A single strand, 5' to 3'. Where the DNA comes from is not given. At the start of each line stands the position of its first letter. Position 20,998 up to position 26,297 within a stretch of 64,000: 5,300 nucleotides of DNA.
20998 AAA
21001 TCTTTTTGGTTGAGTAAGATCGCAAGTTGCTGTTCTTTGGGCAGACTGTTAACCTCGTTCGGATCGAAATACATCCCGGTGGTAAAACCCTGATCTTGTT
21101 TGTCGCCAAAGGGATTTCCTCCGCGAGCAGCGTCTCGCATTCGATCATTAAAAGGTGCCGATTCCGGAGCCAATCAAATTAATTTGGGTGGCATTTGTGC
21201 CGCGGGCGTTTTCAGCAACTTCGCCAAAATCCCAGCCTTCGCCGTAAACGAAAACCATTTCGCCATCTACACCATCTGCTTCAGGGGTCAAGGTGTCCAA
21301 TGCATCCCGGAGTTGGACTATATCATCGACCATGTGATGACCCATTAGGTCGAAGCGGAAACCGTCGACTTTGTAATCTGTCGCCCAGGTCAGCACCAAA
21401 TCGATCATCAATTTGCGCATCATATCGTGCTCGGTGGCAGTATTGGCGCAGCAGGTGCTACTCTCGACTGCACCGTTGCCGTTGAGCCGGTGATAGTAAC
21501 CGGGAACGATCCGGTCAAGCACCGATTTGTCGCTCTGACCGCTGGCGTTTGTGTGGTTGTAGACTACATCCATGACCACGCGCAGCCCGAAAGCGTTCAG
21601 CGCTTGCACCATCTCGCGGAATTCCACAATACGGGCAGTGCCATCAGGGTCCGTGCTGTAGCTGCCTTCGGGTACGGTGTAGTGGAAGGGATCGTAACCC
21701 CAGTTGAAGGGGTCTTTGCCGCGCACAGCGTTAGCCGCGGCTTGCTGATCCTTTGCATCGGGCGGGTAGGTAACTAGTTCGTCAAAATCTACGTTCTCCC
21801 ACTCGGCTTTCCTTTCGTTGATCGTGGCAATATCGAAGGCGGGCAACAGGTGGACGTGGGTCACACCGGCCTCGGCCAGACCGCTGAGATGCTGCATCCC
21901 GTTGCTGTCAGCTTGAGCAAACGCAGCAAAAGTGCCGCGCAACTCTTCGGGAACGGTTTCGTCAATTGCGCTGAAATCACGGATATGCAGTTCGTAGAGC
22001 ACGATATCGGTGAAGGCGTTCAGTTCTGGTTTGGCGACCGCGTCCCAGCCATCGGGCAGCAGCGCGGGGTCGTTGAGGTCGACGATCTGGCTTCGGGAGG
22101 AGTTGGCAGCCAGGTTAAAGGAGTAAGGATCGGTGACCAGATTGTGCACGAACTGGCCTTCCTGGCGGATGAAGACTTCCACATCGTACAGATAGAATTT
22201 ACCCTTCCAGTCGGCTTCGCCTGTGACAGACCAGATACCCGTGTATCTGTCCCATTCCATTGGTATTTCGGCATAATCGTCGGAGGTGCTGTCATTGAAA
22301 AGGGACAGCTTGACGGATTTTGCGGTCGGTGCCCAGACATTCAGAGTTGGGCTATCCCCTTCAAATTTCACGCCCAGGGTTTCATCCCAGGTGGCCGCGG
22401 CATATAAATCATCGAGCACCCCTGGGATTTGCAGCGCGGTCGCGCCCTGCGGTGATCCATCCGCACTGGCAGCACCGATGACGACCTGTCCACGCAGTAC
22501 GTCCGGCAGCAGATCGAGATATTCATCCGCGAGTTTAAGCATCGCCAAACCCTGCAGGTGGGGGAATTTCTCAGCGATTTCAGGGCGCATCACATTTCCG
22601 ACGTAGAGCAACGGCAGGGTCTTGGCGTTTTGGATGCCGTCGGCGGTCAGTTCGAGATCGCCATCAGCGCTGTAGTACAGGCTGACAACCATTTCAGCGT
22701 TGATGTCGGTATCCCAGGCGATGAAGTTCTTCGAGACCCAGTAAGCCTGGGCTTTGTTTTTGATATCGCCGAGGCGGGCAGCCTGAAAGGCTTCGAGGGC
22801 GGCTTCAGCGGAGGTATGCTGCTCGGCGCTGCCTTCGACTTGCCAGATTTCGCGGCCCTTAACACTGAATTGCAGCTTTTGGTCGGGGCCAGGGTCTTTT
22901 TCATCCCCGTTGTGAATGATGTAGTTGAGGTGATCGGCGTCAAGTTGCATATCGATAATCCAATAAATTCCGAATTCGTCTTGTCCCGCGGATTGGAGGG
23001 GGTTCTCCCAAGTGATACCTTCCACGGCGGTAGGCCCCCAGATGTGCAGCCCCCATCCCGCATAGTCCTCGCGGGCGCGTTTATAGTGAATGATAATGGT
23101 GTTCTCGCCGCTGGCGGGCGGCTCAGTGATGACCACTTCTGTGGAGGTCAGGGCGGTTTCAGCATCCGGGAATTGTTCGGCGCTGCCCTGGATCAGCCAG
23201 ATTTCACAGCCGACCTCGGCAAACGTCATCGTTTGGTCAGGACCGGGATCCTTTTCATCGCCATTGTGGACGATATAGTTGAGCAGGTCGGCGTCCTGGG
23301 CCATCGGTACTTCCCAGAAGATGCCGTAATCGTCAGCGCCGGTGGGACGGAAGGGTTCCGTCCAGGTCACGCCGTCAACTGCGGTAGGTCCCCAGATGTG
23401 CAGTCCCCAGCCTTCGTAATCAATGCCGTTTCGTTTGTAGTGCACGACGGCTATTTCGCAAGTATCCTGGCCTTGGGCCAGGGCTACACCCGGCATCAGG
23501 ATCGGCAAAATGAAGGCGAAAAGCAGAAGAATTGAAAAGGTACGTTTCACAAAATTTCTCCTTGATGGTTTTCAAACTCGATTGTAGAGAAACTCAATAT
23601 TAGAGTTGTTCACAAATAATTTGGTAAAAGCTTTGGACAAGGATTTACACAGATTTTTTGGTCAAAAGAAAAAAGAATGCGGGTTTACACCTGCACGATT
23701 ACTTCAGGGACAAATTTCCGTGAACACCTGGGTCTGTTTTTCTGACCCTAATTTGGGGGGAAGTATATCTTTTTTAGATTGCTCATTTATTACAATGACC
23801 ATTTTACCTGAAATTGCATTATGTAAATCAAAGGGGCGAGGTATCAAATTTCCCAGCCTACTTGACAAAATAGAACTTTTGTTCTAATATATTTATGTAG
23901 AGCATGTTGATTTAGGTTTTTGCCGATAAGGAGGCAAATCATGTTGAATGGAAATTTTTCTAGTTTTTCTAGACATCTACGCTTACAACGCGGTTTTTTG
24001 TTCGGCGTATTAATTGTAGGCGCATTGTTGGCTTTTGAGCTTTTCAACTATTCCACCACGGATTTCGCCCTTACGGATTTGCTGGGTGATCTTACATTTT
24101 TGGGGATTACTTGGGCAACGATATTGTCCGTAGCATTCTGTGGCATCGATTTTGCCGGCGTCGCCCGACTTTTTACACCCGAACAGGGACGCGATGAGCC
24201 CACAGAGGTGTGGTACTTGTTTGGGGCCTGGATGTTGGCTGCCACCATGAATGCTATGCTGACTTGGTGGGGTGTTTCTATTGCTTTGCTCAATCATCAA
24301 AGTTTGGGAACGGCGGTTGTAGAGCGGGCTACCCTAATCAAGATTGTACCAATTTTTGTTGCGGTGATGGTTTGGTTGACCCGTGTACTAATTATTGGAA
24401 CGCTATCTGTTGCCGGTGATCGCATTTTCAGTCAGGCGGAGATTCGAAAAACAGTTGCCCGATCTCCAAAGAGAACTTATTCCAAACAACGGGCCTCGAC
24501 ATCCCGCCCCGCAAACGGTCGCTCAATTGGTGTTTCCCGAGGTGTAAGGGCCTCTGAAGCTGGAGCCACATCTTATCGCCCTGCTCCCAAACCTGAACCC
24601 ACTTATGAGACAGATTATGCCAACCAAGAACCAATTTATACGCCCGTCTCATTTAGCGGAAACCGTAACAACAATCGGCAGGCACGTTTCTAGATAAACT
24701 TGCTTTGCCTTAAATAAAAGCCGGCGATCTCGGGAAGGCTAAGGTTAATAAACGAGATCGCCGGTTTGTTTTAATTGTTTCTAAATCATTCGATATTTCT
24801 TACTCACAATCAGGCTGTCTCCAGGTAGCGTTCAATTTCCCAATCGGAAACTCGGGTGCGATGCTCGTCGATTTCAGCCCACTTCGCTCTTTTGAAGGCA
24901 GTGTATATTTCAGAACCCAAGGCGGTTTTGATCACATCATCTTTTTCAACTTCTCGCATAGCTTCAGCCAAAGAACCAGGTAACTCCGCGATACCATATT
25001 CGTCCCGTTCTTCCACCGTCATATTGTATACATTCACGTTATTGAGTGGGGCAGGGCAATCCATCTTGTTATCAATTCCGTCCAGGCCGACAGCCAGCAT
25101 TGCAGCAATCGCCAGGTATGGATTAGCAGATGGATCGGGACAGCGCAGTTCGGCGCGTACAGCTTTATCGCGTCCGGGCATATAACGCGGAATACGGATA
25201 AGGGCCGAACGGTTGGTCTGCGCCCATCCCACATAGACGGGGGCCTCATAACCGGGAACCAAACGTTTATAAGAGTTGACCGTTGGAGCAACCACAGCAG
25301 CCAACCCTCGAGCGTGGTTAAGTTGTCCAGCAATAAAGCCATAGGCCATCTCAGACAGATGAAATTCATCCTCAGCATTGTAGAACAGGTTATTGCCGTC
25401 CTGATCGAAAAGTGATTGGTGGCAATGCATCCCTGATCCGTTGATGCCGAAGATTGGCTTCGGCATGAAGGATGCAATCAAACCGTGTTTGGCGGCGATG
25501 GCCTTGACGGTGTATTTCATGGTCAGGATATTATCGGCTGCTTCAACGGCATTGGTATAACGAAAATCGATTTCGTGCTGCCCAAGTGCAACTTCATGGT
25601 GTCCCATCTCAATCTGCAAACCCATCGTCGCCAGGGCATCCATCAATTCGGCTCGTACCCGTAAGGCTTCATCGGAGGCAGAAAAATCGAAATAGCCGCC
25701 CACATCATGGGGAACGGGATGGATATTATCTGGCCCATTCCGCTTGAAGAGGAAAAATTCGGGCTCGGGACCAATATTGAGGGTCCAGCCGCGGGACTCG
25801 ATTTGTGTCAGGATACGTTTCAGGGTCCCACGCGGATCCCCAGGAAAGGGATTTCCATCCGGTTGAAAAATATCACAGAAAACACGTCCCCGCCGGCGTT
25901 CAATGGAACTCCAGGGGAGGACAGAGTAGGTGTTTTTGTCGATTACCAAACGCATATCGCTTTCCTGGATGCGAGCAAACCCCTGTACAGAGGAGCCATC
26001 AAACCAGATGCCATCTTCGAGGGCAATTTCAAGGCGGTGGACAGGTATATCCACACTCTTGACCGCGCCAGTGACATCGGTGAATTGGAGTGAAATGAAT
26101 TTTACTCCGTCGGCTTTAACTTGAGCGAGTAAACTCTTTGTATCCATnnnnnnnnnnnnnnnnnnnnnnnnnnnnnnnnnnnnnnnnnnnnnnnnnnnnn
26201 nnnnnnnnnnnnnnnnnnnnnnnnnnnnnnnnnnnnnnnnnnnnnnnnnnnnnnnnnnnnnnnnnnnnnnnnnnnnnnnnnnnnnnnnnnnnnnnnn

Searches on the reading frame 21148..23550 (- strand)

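Call 10: search_protein_families(library=pfam, proteins=[window:21148-23550:-])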
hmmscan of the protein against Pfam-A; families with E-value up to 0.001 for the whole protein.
window:21148-23550:- (800 aa): 4 families
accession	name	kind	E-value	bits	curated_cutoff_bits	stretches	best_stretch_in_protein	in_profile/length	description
PF03714.20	PUD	-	1.8e-49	167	25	2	151-243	1-94/97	Bacterial pullanase-associated domain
PF17967.7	Pullulanase_N2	-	1.4e-26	93.9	23.2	1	266-381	1-112/112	Pullulanase N2 domain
PF02922.24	CBM_48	-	1.7e-11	44.8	22.4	1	392-477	2-83/83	Carbohydrate-binding module 48 (Isoamylase N-terminal domain)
PF00128.31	Alpha-amylase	-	4.5e-05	23.3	22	0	643-669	68-94/446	Alpha amylase, catalytic domain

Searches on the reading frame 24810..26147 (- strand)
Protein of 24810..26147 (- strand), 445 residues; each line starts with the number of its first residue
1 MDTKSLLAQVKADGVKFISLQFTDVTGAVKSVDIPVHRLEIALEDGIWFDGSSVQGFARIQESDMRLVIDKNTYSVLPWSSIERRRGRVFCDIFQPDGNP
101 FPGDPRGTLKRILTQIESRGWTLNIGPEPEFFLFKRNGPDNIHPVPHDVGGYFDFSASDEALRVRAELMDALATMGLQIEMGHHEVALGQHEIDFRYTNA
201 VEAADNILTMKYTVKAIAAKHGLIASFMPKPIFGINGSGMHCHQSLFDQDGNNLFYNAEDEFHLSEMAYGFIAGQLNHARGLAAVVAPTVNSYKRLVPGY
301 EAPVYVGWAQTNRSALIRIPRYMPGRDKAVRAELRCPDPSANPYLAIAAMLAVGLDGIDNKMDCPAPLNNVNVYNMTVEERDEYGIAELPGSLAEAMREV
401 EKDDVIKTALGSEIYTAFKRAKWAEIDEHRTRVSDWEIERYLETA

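Call 10: search_protein_families(library=pfam, proteins=[window:24810-26147:-])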
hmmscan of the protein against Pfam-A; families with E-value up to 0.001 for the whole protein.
window:24810-26147:- (445 aa): 2 families
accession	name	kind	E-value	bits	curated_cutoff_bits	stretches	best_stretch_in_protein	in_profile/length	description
PF00120.29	Gln-synt_C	-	9.2e-129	429.8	24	1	103-441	2-344/344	Glutamine synthetase, catalytic domain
PF03951.24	Gln-synt_N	-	2.4e-26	91.6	33.4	1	15-96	2-82/82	Glutamine synthetase, beta-Grasp domain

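Call 11: find_encoding_contigs(protein=window:24810-26147:-, flank=3000, max_places=6)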
Protein window:24810-26147:- (445 aa): no gene with exactly this product is on record in the collection.

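Call 12: find_related_loci(query=window:24810-26147:-, collection=genome_contigs, flank=3000)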
Query window:24810-26147:- (445 aa) in genome_contigs; peptide patterns used: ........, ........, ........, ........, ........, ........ (x = any residue, [..] = any of these).
111 stretches matched a pattern; 83 encode a relative of the query (tblastn E <= 1e-3); the best 80 are kept; 80 distinct loci.
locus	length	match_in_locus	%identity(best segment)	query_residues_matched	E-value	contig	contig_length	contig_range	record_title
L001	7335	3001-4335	86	1-445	0e+0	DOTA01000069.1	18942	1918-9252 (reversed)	MAG TPA_asm: Chloroflexi bacterium isolate UBA11857 contig_59409, whole genome shotgun sequence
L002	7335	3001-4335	75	1-445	0e+0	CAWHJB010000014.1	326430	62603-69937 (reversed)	MAG: uncultured Chloroflexia bacterium isolate MFD02923.bin.2.67 genome assembly, contig: contig_37611, whole genome sho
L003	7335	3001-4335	75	1-445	0e+0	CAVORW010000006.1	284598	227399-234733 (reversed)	MAG: uncultured Chloroflexia bacterium isolate MFD09964.bin.2.12 genome assembly, contig: contig_75237, whole genome sho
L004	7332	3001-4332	75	1-444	0e+0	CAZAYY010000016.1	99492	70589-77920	MAG TPA_asm: uncultured Anaerolineales bacterium isolate SRP319275_co4_117 genome assembly, contig: NODE_107_length_9949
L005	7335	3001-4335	76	1-445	0e+0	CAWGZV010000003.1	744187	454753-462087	MAG: uncultured Chloroflexia bacterium isolate MFD02979.bin.1.10 genome assembly, contig: contig_48786, whole genome sho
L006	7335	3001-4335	75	1-445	0e+0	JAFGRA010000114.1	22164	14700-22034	MAG: Anaerolineales bacterium isolate Zod_Metabat.802 k87_3481600, whole genome shotgun sequence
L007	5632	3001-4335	75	1-445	0e+0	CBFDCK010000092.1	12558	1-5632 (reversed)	MAG TPA_asm: uncultured bacterium isolate SRR26215680_binner13_Refined_1 genome assembly, contig: ERZ25073474.4934, whol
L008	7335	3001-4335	73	1-445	0e+0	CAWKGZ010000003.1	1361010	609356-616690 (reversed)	MAG: uncultured Chloroflexia bacterium isolate MFD04716.bin.2.174 genome assembly, contig: contig_13131, whole genome sh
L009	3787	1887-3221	74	1-445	0e+0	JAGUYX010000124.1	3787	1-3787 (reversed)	MAG: Anaerolineales bacterium isolate DeMMO6_27 c_000000080447, whole genome shotgun sequence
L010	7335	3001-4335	73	1-445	0e+0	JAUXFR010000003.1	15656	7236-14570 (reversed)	MAG: Anaerolineae bacterium isolate CSMAG_2908 CSMAG_2908_k117_3286604_length_15656_cov_46.0000, whole genome shotgun se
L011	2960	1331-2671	74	1-445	0e+0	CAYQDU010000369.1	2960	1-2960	MAG TPA_asm: uncultured Anaerolinea sp. isolate binchicken_co20_395 genome assembly, contig: NODE_60435_length_2960_cov_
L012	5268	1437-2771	74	1-445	0e+0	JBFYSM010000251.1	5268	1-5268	MAG: Chloroflexota bacterium isolate PPR_0240 k121_1512125, whole genome shotgun sequence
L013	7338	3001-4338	73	1-445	0e+0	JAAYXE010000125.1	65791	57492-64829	MAG: Chloroflexota bacterium isolate AS02xzSISU_56 31864_AS02, whole genome shotgun sequence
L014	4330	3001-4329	73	1-443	0e+0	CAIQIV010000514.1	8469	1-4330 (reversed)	MAG: uncultured Chloroflexi bacterium isolate LaPlata_bin-0303 genome assembly, contig: bin-0303:514/865, whole genome s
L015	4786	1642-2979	72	1-445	0e+0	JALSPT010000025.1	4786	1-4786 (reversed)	MAG: Anaerolineales bacterium isolate 356-284_metabat2_scaf2bin.091 356-284_scaffold_14429_c1, whole genome shotgun sequ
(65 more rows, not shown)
